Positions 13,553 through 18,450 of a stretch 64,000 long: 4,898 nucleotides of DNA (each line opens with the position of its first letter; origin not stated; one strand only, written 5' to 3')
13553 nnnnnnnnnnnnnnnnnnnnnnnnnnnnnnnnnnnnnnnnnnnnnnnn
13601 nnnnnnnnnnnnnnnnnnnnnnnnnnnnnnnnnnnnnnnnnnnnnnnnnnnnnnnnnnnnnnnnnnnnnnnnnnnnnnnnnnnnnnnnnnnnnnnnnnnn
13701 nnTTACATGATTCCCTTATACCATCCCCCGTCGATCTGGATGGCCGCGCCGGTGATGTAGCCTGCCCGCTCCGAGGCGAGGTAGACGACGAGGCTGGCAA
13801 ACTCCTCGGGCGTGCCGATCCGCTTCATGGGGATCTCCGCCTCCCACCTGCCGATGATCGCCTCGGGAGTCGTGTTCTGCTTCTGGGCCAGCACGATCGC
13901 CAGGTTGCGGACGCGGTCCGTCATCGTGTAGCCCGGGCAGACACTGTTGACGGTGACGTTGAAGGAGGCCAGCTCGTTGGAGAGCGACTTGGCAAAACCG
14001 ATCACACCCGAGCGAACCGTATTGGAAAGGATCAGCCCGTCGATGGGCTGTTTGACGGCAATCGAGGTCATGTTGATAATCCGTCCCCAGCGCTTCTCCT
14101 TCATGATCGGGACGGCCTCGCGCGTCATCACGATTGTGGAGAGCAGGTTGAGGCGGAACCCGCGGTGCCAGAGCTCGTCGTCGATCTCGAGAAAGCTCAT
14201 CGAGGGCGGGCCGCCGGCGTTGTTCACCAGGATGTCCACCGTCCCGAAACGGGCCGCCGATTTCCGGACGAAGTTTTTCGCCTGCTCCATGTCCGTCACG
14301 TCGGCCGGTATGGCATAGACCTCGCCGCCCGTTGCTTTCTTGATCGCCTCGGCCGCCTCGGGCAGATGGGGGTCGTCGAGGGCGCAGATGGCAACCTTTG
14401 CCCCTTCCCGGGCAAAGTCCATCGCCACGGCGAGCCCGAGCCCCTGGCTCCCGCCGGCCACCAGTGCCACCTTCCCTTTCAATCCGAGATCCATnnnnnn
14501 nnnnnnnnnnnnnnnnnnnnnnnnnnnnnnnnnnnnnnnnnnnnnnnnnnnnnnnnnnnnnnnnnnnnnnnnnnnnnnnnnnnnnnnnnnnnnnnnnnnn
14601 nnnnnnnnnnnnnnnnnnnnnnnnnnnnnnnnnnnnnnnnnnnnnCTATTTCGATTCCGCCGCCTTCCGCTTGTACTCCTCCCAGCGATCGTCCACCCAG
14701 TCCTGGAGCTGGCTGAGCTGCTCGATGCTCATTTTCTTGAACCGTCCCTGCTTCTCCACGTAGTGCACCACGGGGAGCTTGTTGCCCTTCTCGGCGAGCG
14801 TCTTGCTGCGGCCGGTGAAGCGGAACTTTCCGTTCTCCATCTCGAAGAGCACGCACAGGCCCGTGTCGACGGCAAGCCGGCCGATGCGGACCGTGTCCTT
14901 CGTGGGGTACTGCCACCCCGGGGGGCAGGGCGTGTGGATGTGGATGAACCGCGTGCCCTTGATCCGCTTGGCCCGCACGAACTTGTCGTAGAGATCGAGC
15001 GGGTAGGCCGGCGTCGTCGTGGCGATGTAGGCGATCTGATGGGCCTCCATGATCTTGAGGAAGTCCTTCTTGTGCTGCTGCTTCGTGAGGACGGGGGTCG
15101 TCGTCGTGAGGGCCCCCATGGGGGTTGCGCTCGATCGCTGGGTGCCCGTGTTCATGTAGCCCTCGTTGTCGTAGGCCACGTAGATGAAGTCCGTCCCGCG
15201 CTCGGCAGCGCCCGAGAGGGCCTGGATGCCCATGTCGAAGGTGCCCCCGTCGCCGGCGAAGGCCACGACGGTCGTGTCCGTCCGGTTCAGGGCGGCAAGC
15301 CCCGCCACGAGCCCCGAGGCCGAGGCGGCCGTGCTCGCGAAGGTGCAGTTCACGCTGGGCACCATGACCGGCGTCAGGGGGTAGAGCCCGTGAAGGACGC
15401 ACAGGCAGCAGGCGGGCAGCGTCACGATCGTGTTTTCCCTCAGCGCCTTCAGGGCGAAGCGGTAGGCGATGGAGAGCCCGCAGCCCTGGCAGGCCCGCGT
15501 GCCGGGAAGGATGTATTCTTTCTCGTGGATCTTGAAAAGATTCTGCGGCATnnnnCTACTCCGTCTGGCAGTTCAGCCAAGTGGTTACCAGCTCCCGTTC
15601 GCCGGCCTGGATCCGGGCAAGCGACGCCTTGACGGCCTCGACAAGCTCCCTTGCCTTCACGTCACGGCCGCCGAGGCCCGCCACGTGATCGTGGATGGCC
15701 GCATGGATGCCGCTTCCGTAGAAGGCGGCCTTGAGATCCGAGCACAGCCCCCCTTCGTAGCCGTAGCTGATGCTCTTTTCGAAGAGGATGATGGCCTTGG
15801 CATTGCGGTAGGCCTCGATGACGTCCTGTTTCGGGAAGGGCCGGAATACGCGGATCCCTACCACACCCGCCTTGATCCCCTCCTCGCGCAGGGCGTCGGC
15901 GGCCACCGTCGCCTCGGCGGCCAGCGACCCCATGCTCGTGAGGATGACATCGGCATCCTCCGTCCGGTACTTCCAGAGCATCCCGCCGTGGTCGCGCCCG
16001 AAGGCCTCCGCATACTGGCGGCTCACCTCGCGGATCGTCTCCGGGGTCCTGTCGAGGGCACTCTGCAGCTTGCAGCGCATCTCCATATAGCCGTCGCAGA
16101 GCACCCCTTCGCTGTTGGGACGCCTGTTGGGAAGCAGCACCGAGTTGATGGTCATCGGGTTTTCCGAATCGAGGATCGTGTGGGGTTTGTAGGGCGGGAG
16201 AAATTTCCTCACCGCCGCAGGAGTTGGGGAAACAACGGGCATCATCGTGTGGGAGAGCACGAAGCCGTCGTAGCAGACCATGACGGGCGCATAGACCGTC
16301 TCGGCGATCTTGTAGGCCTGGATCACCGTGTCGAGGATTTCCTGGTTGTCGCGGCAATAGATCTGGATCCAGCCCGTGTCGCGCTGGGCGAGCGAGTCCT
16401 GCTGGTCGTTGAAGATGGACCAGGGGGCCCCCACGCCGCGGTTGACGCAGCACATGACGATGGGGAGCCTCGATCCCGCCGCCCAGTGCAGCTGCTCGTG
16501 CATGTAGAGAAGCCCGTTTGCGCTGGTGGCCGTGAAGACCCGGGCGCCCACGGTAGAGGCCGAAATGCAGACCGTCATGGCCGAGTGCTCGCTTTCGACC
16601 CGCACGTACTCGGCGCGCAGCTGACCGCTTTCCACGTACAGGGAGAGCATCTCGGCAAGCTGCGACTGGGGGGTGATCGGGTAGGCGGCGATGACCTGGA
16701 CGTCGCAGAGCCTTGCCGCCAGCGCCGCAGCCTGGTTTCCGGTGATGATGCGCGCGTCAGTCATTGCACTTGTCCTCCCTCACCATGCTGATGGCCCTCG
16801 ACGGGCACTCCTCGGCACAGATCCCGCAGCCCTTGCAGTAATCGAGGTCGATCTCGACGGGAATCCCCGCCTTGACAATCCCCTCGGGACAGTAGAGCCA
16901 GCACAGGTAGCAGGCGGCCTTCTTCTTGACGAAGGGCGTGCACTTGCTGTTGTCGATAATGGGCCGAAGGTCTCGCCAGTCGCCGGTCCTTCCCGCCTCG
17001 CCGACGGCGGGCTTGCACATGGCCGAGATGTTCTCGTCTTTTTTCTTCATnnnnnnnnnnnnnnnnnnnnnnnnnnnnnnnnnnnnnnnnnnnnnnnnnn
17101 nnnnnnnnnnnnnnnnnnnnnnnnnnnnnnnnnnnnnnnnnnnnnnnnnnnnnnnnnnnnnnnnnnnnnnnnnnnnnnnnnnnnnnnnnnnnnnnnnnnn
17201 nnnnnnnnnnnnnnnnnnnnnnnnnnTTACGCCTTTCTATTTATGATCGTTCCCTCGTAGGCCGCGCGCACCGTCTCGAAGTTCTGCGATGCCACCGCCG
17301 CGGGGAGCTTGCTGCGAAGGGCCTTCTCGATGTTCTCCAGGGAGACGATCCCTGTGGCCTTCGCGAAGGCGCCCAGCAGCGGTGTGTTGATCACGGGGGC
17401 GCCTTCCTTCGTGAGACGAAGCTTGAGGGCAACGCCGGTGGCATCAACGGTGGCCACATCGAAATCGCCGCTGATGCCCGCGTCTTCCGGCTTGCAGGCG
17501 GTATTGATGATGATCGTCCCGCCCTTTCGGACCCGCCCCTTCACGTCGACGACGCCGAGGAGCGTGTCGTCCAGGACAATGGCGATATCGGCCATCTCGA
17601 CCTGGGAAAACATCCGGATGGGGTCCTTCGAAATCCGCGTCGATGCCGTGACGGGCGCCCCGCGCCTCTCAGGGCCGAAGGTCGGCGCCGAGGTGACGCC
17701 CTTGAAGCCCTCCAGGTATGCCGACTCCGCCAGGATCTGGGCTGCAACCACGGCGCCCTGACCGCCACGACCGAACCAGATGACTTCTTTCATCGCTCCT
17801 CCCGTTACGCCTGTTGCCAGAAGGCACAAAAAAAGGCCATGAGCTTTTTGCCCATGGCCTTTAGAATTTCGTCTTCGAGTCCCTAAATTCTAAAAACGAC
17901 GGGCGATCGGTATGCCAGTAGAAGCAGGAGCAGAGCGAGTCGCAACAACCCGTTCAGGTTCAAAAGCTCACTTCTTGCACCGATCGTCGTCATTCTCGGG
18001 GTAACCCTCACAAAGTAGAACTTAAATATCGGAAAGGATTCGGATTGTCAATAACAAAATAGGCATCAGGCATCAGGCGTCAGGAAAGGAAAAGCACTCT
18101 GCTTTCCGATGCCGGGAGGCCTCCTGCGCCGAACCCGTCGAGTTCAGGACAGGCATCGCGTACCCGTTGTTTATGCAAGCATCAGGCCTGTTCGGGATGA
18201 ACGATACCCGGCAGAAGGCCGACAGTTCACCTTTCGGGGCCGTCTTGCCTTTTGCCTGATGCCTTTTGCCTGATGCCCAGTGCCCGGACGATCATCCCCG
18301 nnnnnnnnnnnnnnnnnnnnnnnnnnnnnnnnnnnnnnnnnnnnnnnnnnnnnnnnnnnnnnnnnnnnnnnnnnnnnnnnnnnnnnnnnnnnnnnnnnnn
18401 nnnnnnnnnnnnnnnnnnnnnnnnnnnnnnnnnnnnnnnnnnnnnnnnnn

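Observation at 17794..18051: Promoter, about 190 nt of structured RNA and a strong intrinsic terminator immediately upstream of the oxidoreductase operon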

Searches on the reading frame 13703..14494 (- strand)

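Call 8: search_protein_families(library=pfam, proteins=[window:13703-14494:-])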
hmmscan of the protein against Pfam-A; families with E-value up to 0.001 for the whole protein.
window:13703-14494:- (263 aa): 4 families
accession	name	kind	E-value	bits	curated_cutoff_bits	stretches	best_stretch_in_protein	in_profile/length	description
PF13561.12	adh_short_C2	-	3.4e-57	194.2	27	1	16-258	5-235/236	Enoyl-(Acyl carrier protein) reductase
PF00106.31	adh_short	-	3.4e-52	177.2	26.6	1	8-197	1-189/195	short chain dehydrogenase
PF08659.16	KR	-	5.4e-08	33.4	22.6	1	10-114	3-110/180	KR domain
PF23441.1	SDR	-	2e-05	24.6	27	1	72-259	80-256/258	SDR-like rossmann domain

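Call 27: search_protein_families(library=ncbifam, proteins=[window:13703-14494:-])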
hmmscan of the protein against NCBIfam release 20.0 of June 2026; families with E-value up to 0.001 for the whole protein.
window:13703-14494:- (263 aa): 226 families (the best 25 are shown)
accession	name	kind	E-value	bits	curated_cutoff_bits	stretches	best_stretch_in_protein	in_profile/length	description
NF005559.1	PRK07231.1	subfamily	1.6e-61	208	215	1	5-258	2-247/249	glucose 1-dehydrogenase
NF004198.0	PRK05653.1-3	equivalog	5.6e-60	202.9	296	1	5-259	5-247/248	3-oxoacyl-ACP reductase FabG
NF009466.0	PRK12826.1-2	subfamily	3.6e-59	200.2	222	1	8-259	4-245/248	3-oxoacyl-ACP reductase FabG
NF009093.0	PRK12429.1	subfamily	4.7e-57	193.2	258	1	5-259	3-257/259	3-hydroxybutyrate dehydrogenase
TIGR01830.1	3oxo_ACP_reduc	equivalog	5.9e-57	193.1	297.75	1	10-258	1-238/239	3-oxoacyl-[acyl-carrier-protein] reductase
NF006212.0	PRK08339.1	equivalog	1.4e-56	192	339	1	3-260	4-260/263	short chain dehydrogenase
TIGR01829.1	AcAcCoA_reduct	subfamily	2.4e-56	191.1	302.1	1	8-259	1-241/242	acetoacetyl-CoA reductase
NF009468.0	PRK12826.1-4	equivalog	1.5e-54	185.4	318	1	5-257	5-246/256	SDR family oxidoreductase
NF009464.0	PRK12824.1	subfamily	3.7e-54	184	269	1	8-259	3-243/245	3-oxoacyl-ACP reductase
TIGR01963.1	PHB_DH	subfamily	6.7e-54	182.8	307.05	1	8-259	2-253/255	3-hydroxybutyrate dehydrogenase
NF005468.0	PRK07062.1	equivalog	9.8e-53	179.4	266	1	2-260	3-263/265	SDR family oxidoreductase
NF005469.0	PRK07063.1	equivalog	2e-52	178.3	306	1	5-257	5-253/260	SDR family oxidoreductase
NF004779.0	PRK06125.1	subfamily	2.2e-52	178.1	261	1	1-258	1-253/259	short-chain dehydrogenase/reductase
NF005095.0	PRK06523.1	subfamily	3.2e-52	177.6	231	1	3-259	6-258/261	oxidoreductase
NF004197.0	PRK05653.1-1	equivalog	1.2e-51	175.8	332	1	1-259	1-247/249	3-oxoacyl-ACP reductase FabG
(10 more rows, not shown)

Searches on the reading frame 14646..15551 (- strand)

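Call 8: search_protein_families(library=pfam, proteins=[window:14646-15551:-])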
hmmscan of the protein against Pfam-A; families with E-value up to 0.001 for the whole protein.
window:14646-15551:- (301 aa): 1 family
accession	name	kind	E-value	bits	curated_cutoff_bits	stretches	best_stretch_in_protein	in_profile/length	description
PF02775.26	TPP_enzyme_C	-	9.1e-20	71.4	21.9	1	67-205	26-151/151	Thiamine pyrophosphate enzyme, C-terminal TPP binding domain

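Call 27: search_protein_families(library=ncbifam, proteins=[window:14646-15551:-])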
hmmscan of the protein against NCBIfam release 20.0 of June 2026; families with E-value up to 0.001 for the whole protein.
window:14646-15551:- (301 aa): 15 families
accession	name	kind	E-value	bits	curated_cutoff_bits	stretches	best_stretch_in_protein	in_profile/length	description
NF008818.0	PRK11864.1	subfamily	5.2e-111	370.5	405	1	4-297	4-296/300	3-methyl-2-oxobutanoate dehydrogenase subunit beta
NF008819.1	PRK11865.1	equivalog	1.7e-101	339.5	405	1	7-295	7-298/300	pyruvate synthase subunit PorB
NF045792.1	OxalOxredbeta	equivalog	8e-71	238.6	590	1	4-294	7-304/311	oxalate oxidoreductase subunit beta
NF045766.1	PhenlGlyoxDHPadI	equivalog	9.7e-62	209.1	700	1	12-297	150-437/443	NADH-dependent phenylglyoxylate dehydrogenase subunit beta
TIGR02176.1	pyruv_ox_red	equivalog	2.3e-13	48.9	911.35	1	95-296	956-1158/1167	pyruvate:ferredoxin (flavodoxin) oxidoreductase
NF008820.0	PRK11866.1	equivalog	1.5e-12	47.5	402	1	81-210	75-202/287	2-oxoacid ferredoxin oxidoreductase subunit beta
TIGR02177.1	PorB_KorB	subfamily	7.4e-10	38.8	261.9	1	82-269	61-249/286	2-oxoacid:acceptor oxidoreductase, beta subunit, pyruvate/2-ketoisovalerate family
NF007207.0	PRK09628.1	equivalog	4.5e-09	36.3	364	1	18-209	16-202/277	2-oxoglutarate ferredoxin oxidoreductase subunit beta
TIGR03846.1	sulfopy_beta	equivalog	2.5e-08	34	221.5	1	76-143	45-111/182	sulfopyruvate decarboxylase subunit beta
TIGR03336.1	IOR_alpha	equivalog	1.8e-07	29.9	650.9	1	20-234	358-553/595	indolepyruvate ferredoxin oxidoreductase subunit alpha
NF041171.1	Oxoac_fdxbeta_Archa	equivalog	1e-05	25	423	1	88-265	69-249/296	2-oxoacid:ferredoxin oxidoreductase subunit beta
NF006016.1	PRK08155.1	equivalog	0.00015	20.4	870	1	84-177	418-505/554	acetolactate synthase large subunit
NF006122.0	PRK08266.1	subfamily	0.00021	19.9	571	1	87-182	415-502/543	hypothetical protein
NF006052.0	PRK08199.1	subfamily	0.00021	19.8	539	1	79-132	419-472/559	thiamine pyrophosphate protein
NF008821.0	PRK11869.1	equivalog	0.00029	19.8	438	1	78-210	71-201/286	2-oxoacid ferredoxin oxidoreductase subunit beta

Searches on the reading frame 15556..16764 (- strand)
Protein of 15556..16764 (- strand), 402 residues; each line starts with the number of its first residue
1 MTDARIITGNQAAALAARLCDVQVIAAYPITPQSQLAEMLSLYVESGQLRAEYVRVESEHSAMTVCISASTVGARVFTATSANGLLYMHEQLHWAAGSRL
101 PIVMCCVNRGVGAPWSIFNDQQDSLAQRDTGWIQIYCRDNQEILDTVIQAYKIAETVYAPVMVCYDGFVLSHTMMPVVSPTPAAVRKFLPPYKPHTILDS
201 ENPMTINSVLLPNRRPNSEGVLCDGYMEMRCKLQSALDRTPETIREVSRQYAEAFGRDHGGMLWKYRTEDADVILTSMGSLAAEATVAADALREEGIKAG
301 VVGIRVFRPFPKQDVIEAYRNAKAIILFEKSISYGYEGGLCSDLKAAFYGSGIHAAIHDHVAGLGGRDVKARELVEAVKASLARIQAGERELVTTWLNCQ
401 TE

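Call 8: search_protein_families(library=pfam, proteins=[window:15556-16764:-])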
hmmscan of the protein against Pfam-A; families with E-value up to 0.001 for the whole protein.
window:15556-16764:- (402 aa): 4 families
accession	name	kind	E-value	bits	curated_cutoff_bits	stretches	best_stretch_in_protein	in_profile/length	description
PF01855.24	POR_N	-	4.7e-67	226.6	27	1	16-212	2-205/231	Pyruvate flavodoxin/ferredoxin oxidoreductase, thiamine diP-bdg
PF17147.9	PFOR_II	-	2.1e-25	89.5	27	1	271-373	1-101/102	Pyruvate:ferredoxin oxidoreductase core domain II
PF02780.25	Transketolase_C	-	5.6e-11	42.9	25.9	1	265-369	4-104/124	Transketolase, C-terminal domain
PF22613.1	Transketolase_C_1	-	6.8e-05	23.5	27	1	267-315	8-56/113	Transketolase-like TK C-terminal domain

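Call 27: search_protein_families(library=ncbifam, proteins=[window:15556-16764:-])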
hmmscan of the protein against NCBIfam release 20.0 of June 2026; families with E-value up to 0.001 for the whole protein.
window:15556-16764:- (402 aa): 17 families
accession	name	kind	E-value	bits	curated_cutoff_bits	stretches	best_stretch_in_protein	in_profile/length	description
NF040682.1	PorA_Arch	equivalog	6.2e-129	430.3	550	1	5-381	4-371/387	pyruvate synthase subunit PorA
NF006232.0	PRK08366.1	equivalog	1.9e-111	372.5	646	1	5-396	8-389/394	2-ketoisovalerate ferredoxin oxidoreductase subunit alpha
NF006233.0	PRK08367.1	equivalog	3.9e-101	338.8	625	1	5-400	5-390/394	pyruvate ferredoxin oxidoreductase subunit alpha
NF007201.0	PRK09622.1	equivalog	1.6e-85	287.5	590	1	4-389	10-386/405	2-oxoacid:ferredoxin oxidoreductase subunit alpha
NF045764.1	PhenlGlyoxDHPadG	equivalog_domain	1.7e-83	280.4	700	1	6-399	4-396/398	NADH-dependent phenylglyoxylate dehydrogenase subunit alpha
NF045791.1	OxalOxredalpha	equivalog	5.7e-72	242.9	500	1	1-397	1-391/395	oxalate oxidoreductase subunit alpha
NF005507.0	PRK07119.1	subfamily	9.4e-38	129.9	399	2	4-187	4-190/352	3-methyl-2-oxobutanoate dehydrogenase subunit VorB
NF006412.0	PRK08659.1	equivalog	1.1e-35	123.5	411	1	3-329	4-333/378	2-oxoacid:acceptor oxidoreductase subunit alpha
TIGR02176.1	pyruv_ox_red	equivalog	8.1e-35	120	911.35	1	6-373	3-370/1167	pyruvate:ferredoxin (flavodoxin) oxidoreductase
TIGR03710.1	OAFO_sf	subfamily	2.3e-31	109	482.75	2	3-183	192-375/561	2-oxoacid:acceptor oxidoreductase subunit alpha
NF041170.1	Oxoac_fdxalpha_Archa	equivalog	3.4e-26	91.7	800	2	6-171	237-417/636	2-oxoacid:ferredoxin oxidoreductase subunit alpha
NF007206.0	PRK09627.1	equivalog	7.9e-23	81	579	1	6-186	5-188/375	2-oxoglutarate synthase subunit alpha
TIGR03336.1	IOR_alpha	equivalog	1.6e-12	46.5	650.9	1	5-164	3-160/595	indolepyruvate ferredoxin oxidoreductase subunit alpha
NF004559.0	PRK05899.2-5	equivalog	1.6e-06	26.7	488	1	267-394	499-625/627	transketolase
NF008854.0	PRK11892.1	equivalog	1.9e-05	23.5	454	1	269-331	339-401/464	pyruvate dehydrogenase complex E1 component subunit beta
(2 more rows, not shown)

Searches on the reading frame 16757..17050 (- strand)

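Call 8: search_protein_families(library=pfam, proteins=[window:16757-17050:-])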
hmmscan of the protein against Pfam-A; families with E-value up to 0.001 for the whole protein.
window:16757-17050:- (97 aa): 6 families
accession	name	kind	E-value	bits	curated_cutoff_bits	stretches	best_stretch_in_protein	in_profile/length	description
PF00037.32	Fer4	-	9.4e-09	35.2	21.1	1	65-88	1-24/24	4Fe-4S binding domain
PF12837.12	Fer4_6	-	2.6e-07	30.7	25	1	65-87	2-24/24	4Fe-4S binding domain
PF13237.11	Fer4_10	-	8.5e-06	26.1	25.5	1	65-86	2-25/53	4Fe-4S dicluster domain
PF12797.12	Fer4_2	-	2.8e-05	24.2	24.5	1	65-84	3-22/22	4Fe-4S binding domain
PF12838.12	Fer4_7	-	3.2e-05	24.8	27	1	72-89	2-19/52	4Fe-4S dicluster domain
PF14697.11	Fer4_21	-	0.00019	21.9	35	1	46-89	10-59/59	4Fe-4S dicluster domain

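Call 27: search_protein_families(library=ncbifam, proteins=[window:16757-17050:-])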
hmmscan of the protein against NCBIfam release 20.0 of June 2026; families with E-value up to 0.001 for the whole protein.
window:16757-17050:- (97 aa): 23 families
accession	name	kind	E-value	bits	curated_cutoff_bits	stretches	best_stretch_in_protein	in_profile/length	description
TIGR02179.1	PorD_KorD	subfamily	7.9e-26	90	60.05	1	12-92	2-77/78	2-oxoacid:acceptor oxidoreductase, delta subunit, pyruvate/2-ketoisovalerate family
NF040684.1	PorD_Arch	equivalog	2.9e-24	85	120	1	10-92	7-84/85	pyruvate synthase subunit PorD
NF007202.0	PRK09623.1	equivalog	8.4e-24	83.9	166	1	16-94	32-105/105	3-methyl-2-oxobutanoate dehydrogenase subunit delta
NF045763.1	PhenlGlyoxDHPadF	equivalog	2.2e-19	69.4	150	1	21-87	17-77/78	NADH-dependent phenylglyoxylate dehydrogenase subunit delta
NF007203.0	PRK09624.1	equivalog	1.2e-18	67.2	171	1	19-94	35-105/105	pyuvate ferredoxin oxidoreductase subunit delta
NF045790.1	OxalOxreddelta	equivalog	2.1e-17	63.3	230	1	21-92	246-311/316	oxalate oxidoreductase subunit delta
NF007204.0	PRK09625.1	equivalog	3.7e-11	43.2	125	1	21-90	45-109/133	pyruvate flavodoxin oxidoreductase subunit delta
NF009410.0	PRK12771.1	subfamily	1.8e-07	30.2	516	1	47-92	517-565/566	NAD(P)-binding protein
TIGR02700.1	flavo_MJ0208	hypoth_equivalog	8.2e-07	28.5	251.35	1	42-90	148-197/234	dihydromethanopterin reductase (acceptor)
NF007205.0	PRK09626.1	equivalog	4.3e-06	26.7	93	1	60-94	7-41/105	2-oxoglutarate-acceptor oxidoreductase subunit OorD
TIGR02486.1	RDH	subfamily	9.4e-06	25.7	160.35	1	70-93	205-228/314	reductive dehalogenase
NF041836.1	rnfB_Methano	equivalog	2.6e-05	23.8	445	1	45-89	219-264/265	Rnf electron transport complex subunit RnfB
NF005505.0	PRK07118.1-4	equivalog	3.4e-05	23.5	378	1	46-89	220-264/265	Fe-S cluster domain-containing protein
NF004537.0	PRK05888.1-3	equivalog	4.8e-05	22.9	163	1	66-92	109-135/204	NADH-quinone oxidoreductase subunit NuoI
NF040612.1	F420_dehyd_FpoI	exception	5.3e-05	23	180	1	67-92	39-64/135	F420H2 dehydrogenase subunit FpoI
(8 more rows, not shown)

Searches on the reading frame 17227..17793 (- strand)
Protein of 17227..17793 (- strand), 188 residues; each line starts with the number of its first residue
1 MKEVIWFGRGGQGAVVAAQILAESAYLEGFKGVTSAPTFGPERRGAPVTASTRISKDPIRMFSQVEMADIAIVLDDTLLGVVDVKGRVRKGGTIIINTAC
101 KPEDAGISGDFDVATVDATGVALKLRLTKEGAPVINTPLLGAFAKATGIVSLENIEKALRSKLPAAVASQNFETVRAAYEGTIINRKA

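Call 8: search_protein_families(library=pfam, proteins=[window:17227-17793:-])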
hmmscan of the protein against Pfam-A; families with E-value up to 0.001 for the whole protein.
window:17227-17793:- (188 aa): 1 family
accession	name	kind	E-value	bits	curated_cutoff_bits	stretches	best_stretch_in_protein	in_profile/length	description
PF01558.24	POR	-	1.5e-36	126.6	27.4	1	10-180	1-173/173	Pyruvate ferredoxin/flavodoxin oxidoreductase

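Call 27: search_protein_families(library=ncbifam, proteins=[window:17227-17793:-])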
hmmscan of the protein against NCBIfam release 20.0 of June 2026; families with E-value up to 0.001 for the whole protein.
window:17227-17793:- (188 aa): 19 families
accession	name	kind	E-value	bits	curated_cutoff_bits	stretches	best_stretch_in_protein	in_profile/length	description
TIGR02175.1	PorC_KorC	subfamily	1.6e-52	177.8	81.1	1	1-181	1-174/177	2-oxoacid:acceptor oxidoreductase, gamma subunit, pyruvate/2-ketoisovalerate family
NF006321.0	PRK08534.1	equivalog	8.1e-52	175.5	225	1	1-181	1-176/181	pyruvate ferredoxin oxidoreductase subunit gamma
NF040683.1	PorC_Meth_Thtga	equivalog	2.6e-49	167.3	270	1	1-181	1-172/177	pyruvate synthase subunit PorC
NF010632.0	PRK14029.1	equivalog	5.4e-44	150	335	1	1-184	1-182/185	pyruvate/ketoisovalerate ferredoxin oxidoreductase subunit gamma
NF045762.1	PhenlGlyoxDHPadE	equivalog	4.8e-39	134.1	300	1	1-186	1-183/187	NADH-dependent phenylglyoxylate dehydrogenase subunit gamma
NF004497.0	PRK05844.1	equivalog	6.6e-19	68.3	243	1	1-180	1-183/186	pyruvate flavodoxin oxidoreductase subunit gamma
NF006323.0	PRK08537.1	equivalog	2.7e-18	66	235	1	2-180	3-176/181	2-oxoacid:ferredoxin oxidoreductase subunit gamma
NF006211.0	PRK08338.1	equivalog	9.7e-16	57.7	239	1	7-181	6-167/170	2-oxoacid:ferredoxin oxidoreductase subunit gamma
TIGR03710.1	OAFO_sf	subfamily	4.2e-12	45.4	482.75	1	8-180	8-171/561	2-oxoacid:acceptor oxidoreductase subunit alpha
NF045790.1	OxalOxreddelta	equivalog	5.3e-12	45.5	230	1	41-162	56-193/316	oxalate oxidoreductase subunit delta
NF005322.0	PRK06853.1-2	equivalog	2.5e-09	37.2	237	1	3-100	7-101/197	indolepyruvate oxidoreductase subunit beta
NF004916.0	PRK06274.1-2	equivalog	2.8e-09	37.3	227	1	4-164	5-156/178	indolepyruvate oxidoreductase subunit beta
NF005323.0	PRK06853.1-3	equivalog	3.9e-09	36.7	238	1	6-99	11-100/197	indolepyruvate oxidoreductase subunit beta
NF005325.0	PRK06853.1-5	equivalog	3.3e-08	33.5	230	1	3-99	5-98/192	indolepyruvate oxidoreductase subunit beta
NF006275.0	PRK08441.1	equivalog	1e-07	31.7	216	1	5-99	6-98/185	2-oxoglutarate-acceptor oxidoreductase subunit OorC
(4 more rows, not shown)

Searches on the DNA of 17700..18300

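Call 4: search_rna_families(source=window, start=17700, end=18300, threshold=evalue, max_evalue=10, show_alignments=3)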
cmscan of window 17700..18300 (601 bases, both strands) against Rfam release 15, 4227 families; matches with E-value up to 10: 4.
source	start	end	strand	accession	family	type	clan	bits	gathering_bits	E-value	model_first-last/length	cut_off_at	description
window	17825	17907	-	RF02551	DapZ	Cis-reg;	-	17.4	56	2.2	1-78/78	no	ABC transporter regulator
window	18103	18162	+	RF00505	RydC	Gene; sRNA;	-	14.7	48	7.7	1-64/64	no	RydC RNA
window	17828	17891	-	RF02657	sot2652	Gene; sRNA;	-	13.6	61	1.5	104-167/187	no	Sense overlapping transcript RNA 2652 (sot)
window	17700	17933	+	RF02042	HOTTIP_3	Gene; lncRNA;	-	10.7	50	0.29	110-353/353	5'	HOXA transcript at the distal tip, conserved region 3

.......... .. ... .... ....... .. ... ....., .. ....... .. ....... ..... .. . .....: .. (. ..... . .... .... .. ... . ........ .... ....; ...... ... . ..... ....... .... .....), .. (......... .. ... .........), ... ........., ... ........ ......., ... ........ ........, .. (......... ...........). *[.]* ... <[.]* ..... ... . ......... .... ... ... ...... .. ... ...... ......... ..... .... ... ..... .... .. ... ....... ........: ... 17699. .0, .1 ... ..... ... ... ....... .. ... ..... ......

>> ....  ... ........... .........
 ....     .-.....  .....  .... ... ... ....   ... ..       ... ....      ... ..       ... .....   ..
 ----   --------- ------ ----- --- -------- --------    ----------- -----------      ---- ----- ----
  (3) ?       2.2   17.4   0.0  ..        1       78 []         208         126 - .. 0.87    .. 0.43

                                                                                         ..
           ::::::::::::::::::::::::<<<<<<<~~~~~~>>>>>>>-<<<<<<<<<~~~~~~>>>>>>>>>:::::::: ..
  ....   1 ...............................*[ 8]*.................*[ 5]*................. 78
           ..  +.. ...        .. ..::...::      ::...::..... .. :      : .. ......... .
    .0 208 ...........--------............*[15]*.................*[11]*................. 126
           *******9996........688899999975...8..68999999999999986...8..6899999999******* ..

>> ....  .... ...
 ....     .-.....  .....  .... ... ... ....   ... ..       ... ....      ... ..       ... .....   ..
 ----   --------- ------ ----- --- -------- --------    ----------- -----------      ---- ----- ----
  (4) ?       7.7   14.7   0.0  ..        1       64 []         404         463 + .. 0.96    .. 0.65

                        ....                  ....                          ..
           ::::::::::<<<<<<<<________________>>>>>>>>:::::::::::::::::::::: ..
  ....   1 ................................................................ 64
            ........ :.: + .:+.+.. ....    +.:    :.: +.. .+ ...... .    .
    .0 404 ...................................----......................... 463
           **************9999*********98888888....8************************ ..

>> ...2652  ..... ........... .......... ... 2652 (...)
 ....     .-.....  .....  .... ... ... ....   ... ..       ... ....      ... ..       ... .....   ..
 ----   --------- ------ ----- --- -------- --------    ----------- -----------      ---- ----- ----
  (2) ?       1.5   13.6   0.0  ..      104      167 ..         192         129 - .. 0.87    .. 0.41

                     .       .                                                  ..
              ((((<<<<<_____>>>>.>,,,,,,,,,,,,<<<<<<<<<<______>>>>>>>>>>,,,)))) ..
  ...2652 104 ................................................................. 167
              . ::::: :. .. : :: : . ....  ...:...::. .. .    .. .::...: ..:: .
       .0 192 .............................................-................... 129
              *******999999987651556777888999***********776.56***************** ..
